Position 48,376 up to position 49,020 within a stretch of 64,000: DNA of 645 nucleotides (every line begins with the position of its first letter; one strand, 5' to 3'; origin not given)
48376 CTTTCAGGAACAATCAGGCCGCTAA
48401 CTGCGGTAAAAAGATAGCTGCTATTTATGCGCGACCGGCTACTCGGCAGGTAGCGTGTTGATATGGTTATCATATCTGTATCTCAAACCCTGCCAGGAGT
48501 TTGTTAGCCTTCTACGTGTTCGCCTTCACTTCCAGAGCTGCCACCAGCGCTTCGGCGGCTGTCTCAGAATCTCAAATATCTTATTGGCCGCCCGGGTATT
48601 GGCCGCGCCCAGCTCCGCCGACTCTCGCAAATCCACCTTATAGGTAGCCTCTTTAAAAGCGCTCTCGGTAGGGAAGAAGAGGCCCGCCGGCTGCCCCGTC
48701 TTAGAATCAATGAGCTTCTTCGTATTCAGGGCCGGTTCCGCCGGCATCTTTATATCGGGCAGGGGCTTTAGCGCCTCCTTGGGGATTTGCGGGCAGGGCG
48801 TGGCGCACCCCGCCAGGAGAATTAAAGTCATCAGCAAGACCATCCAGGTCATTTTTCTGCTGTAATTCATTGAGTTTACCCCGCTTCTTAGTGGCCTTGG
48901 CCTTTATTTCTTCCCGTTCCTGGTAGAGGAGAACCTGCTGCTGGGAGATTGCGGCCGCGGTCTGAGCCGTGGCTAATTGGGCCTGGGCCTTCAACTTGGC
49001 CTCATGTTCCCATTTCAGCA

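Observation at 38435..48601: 10-kb island bracketed by 142-bp imperfect direct repeats that duplicate the 3' end of the prophage o-spanin gene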

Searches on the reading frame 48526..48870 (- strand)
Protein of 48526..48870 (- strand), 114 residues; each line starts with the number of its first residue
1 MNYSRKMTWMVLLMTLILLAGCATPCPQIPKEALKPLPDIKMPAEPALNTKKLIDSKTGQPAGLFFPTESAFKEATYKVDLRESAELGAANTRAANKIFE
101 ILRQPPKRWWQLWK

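Call 8: search_protein_families(library=pfam, proteins=[window:48526-48870:-], max_evalue=0.01)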
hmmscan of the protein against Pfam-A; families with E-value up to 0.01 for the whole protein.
window:48526-48870:- (114 aa): 0 families

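Call 17: find_related_loci(query=window:48526-48870:-, collection=viral_contigs, flank=10000)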
Query window:48526-48870:- (114 aa) in viral_contigs; peptide patterns used: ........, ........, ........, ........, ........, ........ (x = any residue, [..] = any of these).
5 stretches matched a pattern, but none encodes a relative of the query by tblastn (E <= 1e-3).

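Call 18: find_related_loci(query=window:48526-48870:-, collection=genome_contigs, flank=10000)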
Query window:48526-48870:- (114 aa) in genome_contigs; peptide patterns used: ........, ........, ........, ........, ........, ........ (x = any residue, [..] = any of these).
88 stretches matched a pattern; 4 encode a relative of the query (tblastn E <= 1e-3); 4 distinct loci.
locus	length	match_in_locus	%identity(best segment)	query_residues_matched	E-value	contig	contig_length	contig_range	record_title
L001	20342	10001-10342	97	1-114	1e-73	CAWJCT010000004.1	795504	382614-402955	MAG: uncultured delta proteobacterium isolate MFD04944.bin.2.60 genome assembly, contig: contig_59854, whole genome shot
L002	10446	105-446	96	1-114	9e-72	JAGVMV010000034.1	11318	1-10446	MAG: Thermoleophilia bacterium isolate DeMMO3_11 c_000000061660, whole genome shotgun sequence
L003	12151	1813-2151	94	1-113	2e-70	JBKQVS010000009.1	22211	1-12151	MAG: Desulfobaccales bacterium isolate SEr3G3H3I__bin_140 SEr3G3H3I_000000019841, whole genome shotgun sequence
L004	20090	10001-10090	90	85-114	2e-14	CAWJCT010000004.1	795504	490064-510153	MAG: uncultured delta proteobacterium isolate MFD04944.bin.2.60 genome assembly, contig: contig_59854, whole genome shot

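Call 22: search_protein_families(library=pfam, proteins=[L004:10333-11472:-, L004:12499-13701:-, L004:14217-15365:-, L004:6147-7466:-, L004:5190-6047:-], max_evalue=0.01)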
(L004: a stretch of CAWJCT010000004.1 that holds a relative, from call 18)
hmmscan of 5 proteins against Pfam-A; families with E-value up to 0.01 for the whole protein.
L004:10333-11472:- (379 aa): 1 family
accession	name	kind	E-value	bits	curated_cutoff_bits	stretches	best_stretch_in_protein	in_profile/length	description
PF07690.21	MFS_1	-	9.7e-13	48.2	33.4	1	28-341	16-347/347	Major Facilitator Superfamily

L004:12499-13701:- (400 aa): 2 families
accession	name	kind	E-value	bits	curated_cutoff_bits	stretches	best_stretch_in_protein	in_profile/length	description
PF18205.6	VPDSG-CTERM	-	0.00078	19.6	25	1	379-396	9-26/26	VPDSG-CTERM motif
PF01436.27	NHL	-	0.0028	18.1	20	0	338-352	5-19/28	NHL repeat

L004:14217-15365:- (382 aa): 0 families

L004:6147-7466:- (439 aa): 2 families
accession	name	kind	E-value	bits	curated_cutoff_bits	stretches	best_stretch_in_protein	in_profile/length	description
PF00078.32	RVT_1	-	5e-37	128.1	29.6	1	91-310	1-204/205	Reverse transcriptase (RNA-dependent DNA polymerase)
PF08388.16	GIIM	-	1.3e-16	60.8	23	1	337-411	2-76/80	Group II intron, maturase-specific domain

L004:5190-6047:- (285 aa): 4 families
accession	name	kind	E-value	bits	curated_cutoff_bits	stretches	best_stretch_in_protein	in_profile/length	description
PF12895.13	ANAPC3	-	4.5e-05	24.1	27.2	0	109-166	20-76/82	Anaphase-promoting complex, cyclosome, subunit 3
PF13432.12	TPR_16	-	0.00012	22.9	32.7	0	116-164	1-49/65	Tetratricopeptide repeat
PF07719.23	TPR_2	-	0.0014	19.1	27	0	151-171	6-26/34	Tetratricopeptide repeat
PF14559.12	TPR_19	-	0.0029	18.3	25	0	125-163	4-42/68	Tetratricopeptide repeat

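Call 31: search_protein_families(library=pfam, proteins=[L002:6019-10089:+, L002:768-1265:-, L002:1300-1905:-, L002:1905-2324:-, L002:2393-2884:-, L002:2884-3306:-, L002:3363-3845:-, L002:4076-4756:-, L002:4838-5641:-, L001:10436-10786:+], max_evalue=0.01)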
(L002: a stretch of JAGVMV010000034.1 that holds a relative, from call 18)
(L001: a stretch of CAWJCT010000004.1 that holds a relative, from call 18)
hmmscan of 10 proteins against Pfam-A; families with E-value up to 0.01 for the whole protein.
L002:6019-10089:+ (1356 aa): 4 families
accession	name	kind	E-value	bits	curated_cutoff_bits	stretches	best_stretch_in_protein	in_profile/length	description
PF01381.28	HTH_3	-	6.3e-10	39.4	23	1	21-65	7-51/55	Helix-turn-helix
PF13560.12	HTH_31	-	1.7e-06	28.6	27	1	23-67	14-59/64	Helix-turn-helix domain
PF12844.13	HTH_19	-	0.00097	19.4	30.2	1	23-71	12-60/64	Helix-turn-helix domain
PF15943.11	YdaS_toxin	-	0.0017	18.6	30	0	29-62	14-47/65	Bacterial toxin YdaS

L002:768-1265:- (165 aa): 0 families

L002:1300-1905:- (201 aa): 1 family
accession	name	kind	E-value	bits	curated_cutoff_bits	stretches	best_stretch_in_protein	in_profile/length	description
PF12883.13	DUF3828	-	2.2e-08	34.8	26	1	101-181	43-123/125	Protein of unknown function (DUF3828)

L002:1905-2324:- (139 aa): 0 families

L002:2393-2884:- (163 aa): 0 families

L002:2884-3306:- (140 aa): 0 families

L002:3363-3845:- (160 aa): 0 families

L002:4076-4756:- (226 aa): 0 families

L002:4838-5641:- (267 aa): 0 families

L001:10436-10786:+ (116 aa): 1 family
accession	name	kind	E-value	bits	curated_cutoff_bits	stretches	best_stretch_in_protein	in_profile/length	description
PF05485.17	THAP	-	0.0023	19.1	23.9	1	15-56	20-61/87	THAP domain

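Call 32: search_protein_families(library=pfam, proteins=[L003:3011-5092:+, L003:5123-7150:+, L003:7095-8117:+, L003:8114-9121:+, L003:8758-9924:+, L003:10050-10766:+, L003:11168-12016:+, L001:12307-13272:-, L001:13437-16097:-, L001:15838-17448:-], max_evalue=0.01)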
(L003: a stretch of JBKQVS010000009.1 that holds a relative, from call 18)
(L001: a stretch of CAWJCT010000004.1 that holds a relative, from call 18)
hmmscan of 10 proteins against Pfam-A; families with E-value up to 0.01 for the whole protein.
L003:3011-5092:+ (693 aa): 2 families
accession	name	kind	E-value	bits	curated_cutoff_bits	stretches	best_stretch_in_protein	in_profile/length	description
PF00593.30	TonB_dep_Rec_b-barrel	-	6.6e-34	119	27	1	255-666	18-435/436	TonB dependent receptor-like, beta-barrel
PF07715.20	Plug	-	1.1e-24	87.5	23.9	1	58-163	2-107/107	TonB-dependent Receptor Plug Domain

L003:5123-7150:+ (675 aa): 2 families
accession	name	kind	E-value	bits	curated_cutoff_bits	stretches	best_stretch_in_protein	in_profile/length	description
PF01955.23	CbiZ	-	2.1e-50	171.8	27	1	349-542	2-191/191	Adenosylcobinamide amidohydrolase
PF01497.23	Peripla_BP_2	-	1.2e-26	94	27.5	1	52-275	1-232/235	Periplasmic binding protein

L003:7095-8117:+ (340 aa): 1 family
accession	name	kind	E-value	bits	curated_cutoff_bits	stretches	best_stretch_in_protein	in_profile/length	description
PF01497.23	Peripla_BP_2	-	2.1e-31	109.6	27.5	1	86-311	2-234/235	Periplasmic binding protein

L003:8114-9121:+ (335 aa): 2 families
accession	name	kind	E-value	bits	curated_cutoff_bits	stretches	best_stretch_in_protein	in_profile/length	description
PF01032.23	FecCD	-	8.5e-82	275.1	26.5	1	22-333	1-311/311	FecCD transport family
PF00950.22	ABC-3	-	8.8e-05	22.6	20.1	1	108-286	44-214/258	ABC 3 transport family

L003:8758-9924:+ (388 aa): 10 families
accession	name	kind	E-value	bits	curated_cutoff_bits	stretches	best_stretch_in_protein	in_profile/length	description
PF00005.33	ABC_tran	-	5e-28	98.8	25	1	141-290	1-137/137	ABC transporter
PF13304.12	AAA_21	-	1.4e-15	58.6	27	2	245-324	221-302/304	AAA domain, putative AbiEii toxin, Type IV TA system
PF02463.25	SMC_N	-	3.6e-06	27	40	0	261-321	136-200/220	RecF/RecN/SMC N terminal domain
PF13476.12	AAA_23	-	5.4e-05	24.3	27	1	142-174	11-42/201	AAA domain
PF09818.15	ABC_ATPase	-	0.00011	21.7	23.2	0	147-175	76-103/283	P-loop domain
PF13191.12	AAA_16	-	0.0002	22.4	32.6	1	147-314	18-165/167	AAA ATPase domain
PF13175.12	AAA_15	-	0.00021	21.4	32.1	1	142-171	15-43/374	AAA ATPase domain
PF13555.12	AAA_29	-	0.0035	17.5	27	1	149-172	20-43/61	P-loop containing region of AAA domain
PF13514.12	AAA_27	-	0.0041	17.2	22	1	143-172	18-47/206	AAA domain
PF13521.12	AAA_28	-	0.0068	17.1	27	0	154-174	2-22/164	AAA domain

L003:10050-10766:+ (238 aa): 1 family
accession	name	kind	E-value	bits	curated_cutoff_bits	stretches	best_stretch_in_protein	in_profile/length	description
PF01618.21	MotA_ExbB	-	7.3e-31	107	22.9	1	85-199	5-122/127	MotA/TolQ/ExbB proton channel family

L003:11168-12016:+ (282 aa): 2 families
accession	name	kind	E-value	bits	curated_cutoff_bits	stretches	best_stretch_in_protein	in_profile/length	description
PF03544.19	TonB_C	-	4.5e-22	78.7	24.6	1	201-279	2-79/79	Gram-negative bacterial TonB protein C-terminal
PF13103.11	TonB_2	-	4e-10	40.1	22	1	188-273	2-83/85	TonB C terminal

L001:12307-13272:- (321 aa): 12 families
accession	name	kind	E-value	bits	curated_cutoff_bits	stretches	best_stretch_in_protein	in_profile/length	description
PF07992.20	Pyr_redox_2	-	3e-40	138.9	26.1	1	6-293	1-288/291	Pyridine nucleotide-disulphide oxidoreductase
PF13738.12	Pyr_redox_3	-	7.6e-29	101.4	30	2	56-279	77-305/305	Pyridine nucleotide-disulphide oxidoreductase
PF03486.20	HI0933_like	-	2.2e-08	34.3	50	1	7-36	2-31/244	HI0933-like protein Rossmann domain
PF00070.33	Pyr_redox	-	2.9e-08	34.5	22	1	150-220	2-79/82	Pyridine nucleotide-disulphide oxidoreductase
PF12831.13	FAD_oxidored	-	5.4e-07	29.7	27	1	7-70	1-72/416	FAD dependent oxidoreductase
PF01134.28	GIDA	-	9.5e-07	28.6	22.1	1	7-38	1-32/391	Glucose inhibited division protein A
PF00890.30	FAD_binding_2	-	1.8e-06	27.9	20.4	1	7-46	1-42/414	FAD binding domain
PF13434.12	Lys_Orn_oxgnase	-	1.5e-05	24.7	21.3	1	93-172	130-213/339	L-lysine 6-monooxygenase/L-ornithine 5-monooxygenase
PF01266.30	DAO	-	0.00012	22.2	27.9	1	7-46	1-43/353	FAD dependent oxidoreductase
PF13450.12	NAD_binding_8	-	0.00085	20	21.9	1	10-41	1-34/68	NAD(P)-binding Rossmann-like domain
PF01946.23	Thi4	-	0.00091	19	26.2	1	7-37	19-50/235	Thi4 family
PF00743.25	FMO-like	-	0.0097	14.8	22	0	122-178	158-214/532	Flavin-binding monooxygenase-like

L001:13437-16097:- (886 aa): 3 families
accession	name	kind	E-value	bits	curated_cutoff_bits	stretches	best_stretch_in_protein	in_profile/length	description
PF03632.21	Glyco_hydro_65m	-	2.7e-129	431.8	27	1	407-802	2-370/371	Glycosyl hydrolase family 65 central catalytic domain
PF03636.21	Glyco_hydro_65N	-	3e-70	237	26.6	1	91-347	1-233/233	Glycosyl hydrolase family 65, N-terminal domain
PF03633.20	Glyco_hydro_65C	-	3.6e-14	52.7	22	1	812-874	1-61/62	Glycosyl hydrolase family 65, C-terminal domain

L001:15838-17448:- (536 aa): 3 families
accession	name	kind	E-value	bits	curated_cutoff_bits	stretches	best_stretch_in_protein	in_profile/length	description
PF02358.22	Trehalose_PPase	-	1.4e-56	191.7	27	1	294-516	1-234/235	Trehalose-phosphatase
PF00702.32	Hydrolase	-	2.3e-25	90.5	26.4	1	27-226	1-189/191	haloacid dehalogenase-like hydrolase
PF13419.12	HAD_2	-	6.4e-18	65.9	23.8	1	30-226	1-170/178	Haloacid dehalogenase-like hydrolase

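Call 34: find_encoding_contigs(protein=window:48526-48870:-, flank=10000, max_places=10)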
Protein window:48526-48870:- (114 aa): no gene with exactly this product is on record in the collection.

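Call 35: find_homologous_proteins(query=window:48526-48870:-, max_evalue=0.001)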
Query window:48526-48870:- (114 aa): 13 proteins with E <= 0.001 among 31 candidates.
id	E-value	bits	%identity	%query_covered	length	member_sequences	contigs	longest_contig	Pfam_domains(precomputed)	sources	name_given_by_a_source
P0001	1.5e-65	236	94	100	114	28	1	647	-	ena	-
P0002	1.6e-65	236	93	100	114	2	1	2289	-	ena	-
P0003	9.2e-64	230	90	100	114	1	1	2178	-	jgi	-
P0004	1.3e-56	207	94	89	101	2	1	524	-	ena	-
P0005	1.8e-44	168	69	100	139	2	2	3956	-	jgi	jgi:hypothetical protein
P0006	3.0e-44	167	85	82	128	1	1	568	-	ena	-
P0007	8.2e-42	160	72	86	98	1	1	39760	-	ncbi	-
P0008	5.5e-39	150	96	64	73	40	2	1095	-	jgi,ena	jgi:hypothetical protein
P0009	2.1e-38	149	69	89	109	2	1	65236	-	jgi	jgi:hypothetical protein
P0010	7.0e-31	124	60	91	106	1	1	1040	-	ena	-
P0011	9.5e-30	121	56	96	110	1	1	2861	-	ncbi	-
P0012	3.6e-29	119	97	51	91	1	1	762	-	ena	-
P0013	2.8e-27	113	82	59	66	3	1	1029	-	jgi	-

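Call 36: find_homologous_proteins(query=L002:6019-10089:+, max_evalue=0.00001)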
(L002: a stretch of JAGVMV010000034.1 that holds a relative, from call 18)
Query L002:6019-10089:+ (1356 aa): 2879 proteins with E <= 0.00001 among 8000 candidates; the best 120 are listed.
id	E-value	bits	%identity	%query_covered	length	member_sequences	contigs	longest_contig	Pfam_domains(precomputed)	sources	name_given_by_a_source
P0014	0.0e+0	2861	91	100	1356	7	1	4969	PF01381.29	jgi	jgi:addiction module HigA family antidote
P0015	0.0e+0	2825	91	100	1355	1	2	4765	PF01381.29,PF13560.13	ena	-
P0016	0.0e+0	2823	90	100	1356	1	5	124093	PF01381.29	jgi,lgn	jgi:addiction module HigA family antidote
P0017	0.0e+0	2771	90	100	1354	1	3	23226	PF01381.29,PF13560.13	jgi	jgi:addiction module HigA family antidote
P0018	0.0e+0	2768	88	100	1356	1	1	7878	PF01381.29,PF13560.13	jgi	jgi:addiction module HigA family antidote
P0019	0.0e+0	2741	88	100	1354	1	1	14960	PF01381.29,PF13560.13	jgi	jgi:addiction module HigA family antidote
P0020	0.0e+0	2737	88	100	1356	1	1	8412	PF01381.29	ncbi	-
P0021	0.0e+0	2725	87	100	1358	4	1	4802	PF01381.29,PF13560.13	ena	-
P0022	0.0e+0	2709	86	100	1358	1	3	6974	PF01381.29,PF13560.13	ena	-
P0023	0.0e+0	2681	86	100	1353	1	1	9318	PF01381.29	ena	-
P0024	0.0e+0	2670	86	100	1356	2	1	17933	PF01381.29,PF13560.13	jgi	jgi:addiction module HigA family antidote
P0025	0.0e+0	2652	85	100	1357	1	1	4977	PF01381.29,PF13560.13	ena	-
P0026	0.0e+0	2651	85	100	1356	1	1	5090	PF01381.29,PF13560.13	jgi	jgi:addiction module HigA family antidote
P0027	0.0e+0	2649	85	100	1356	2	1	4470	PF01381.29,PF13560.13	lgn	-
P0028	0.0e+0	2640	84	100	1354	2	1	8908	PF01381.29,PF13560.13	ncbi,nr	ncbi:MAG: HigA family addiction module antidote protein [Alphaproteobacteria bacterium]|nr:HigA fami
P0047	0.0e+0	2555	81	100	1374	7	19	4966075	PF01381.29,PF13560.13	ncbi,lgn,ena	ncbi:MAG: HigA family addiction module antitoxin [Syntrophobacteraceae bacterium]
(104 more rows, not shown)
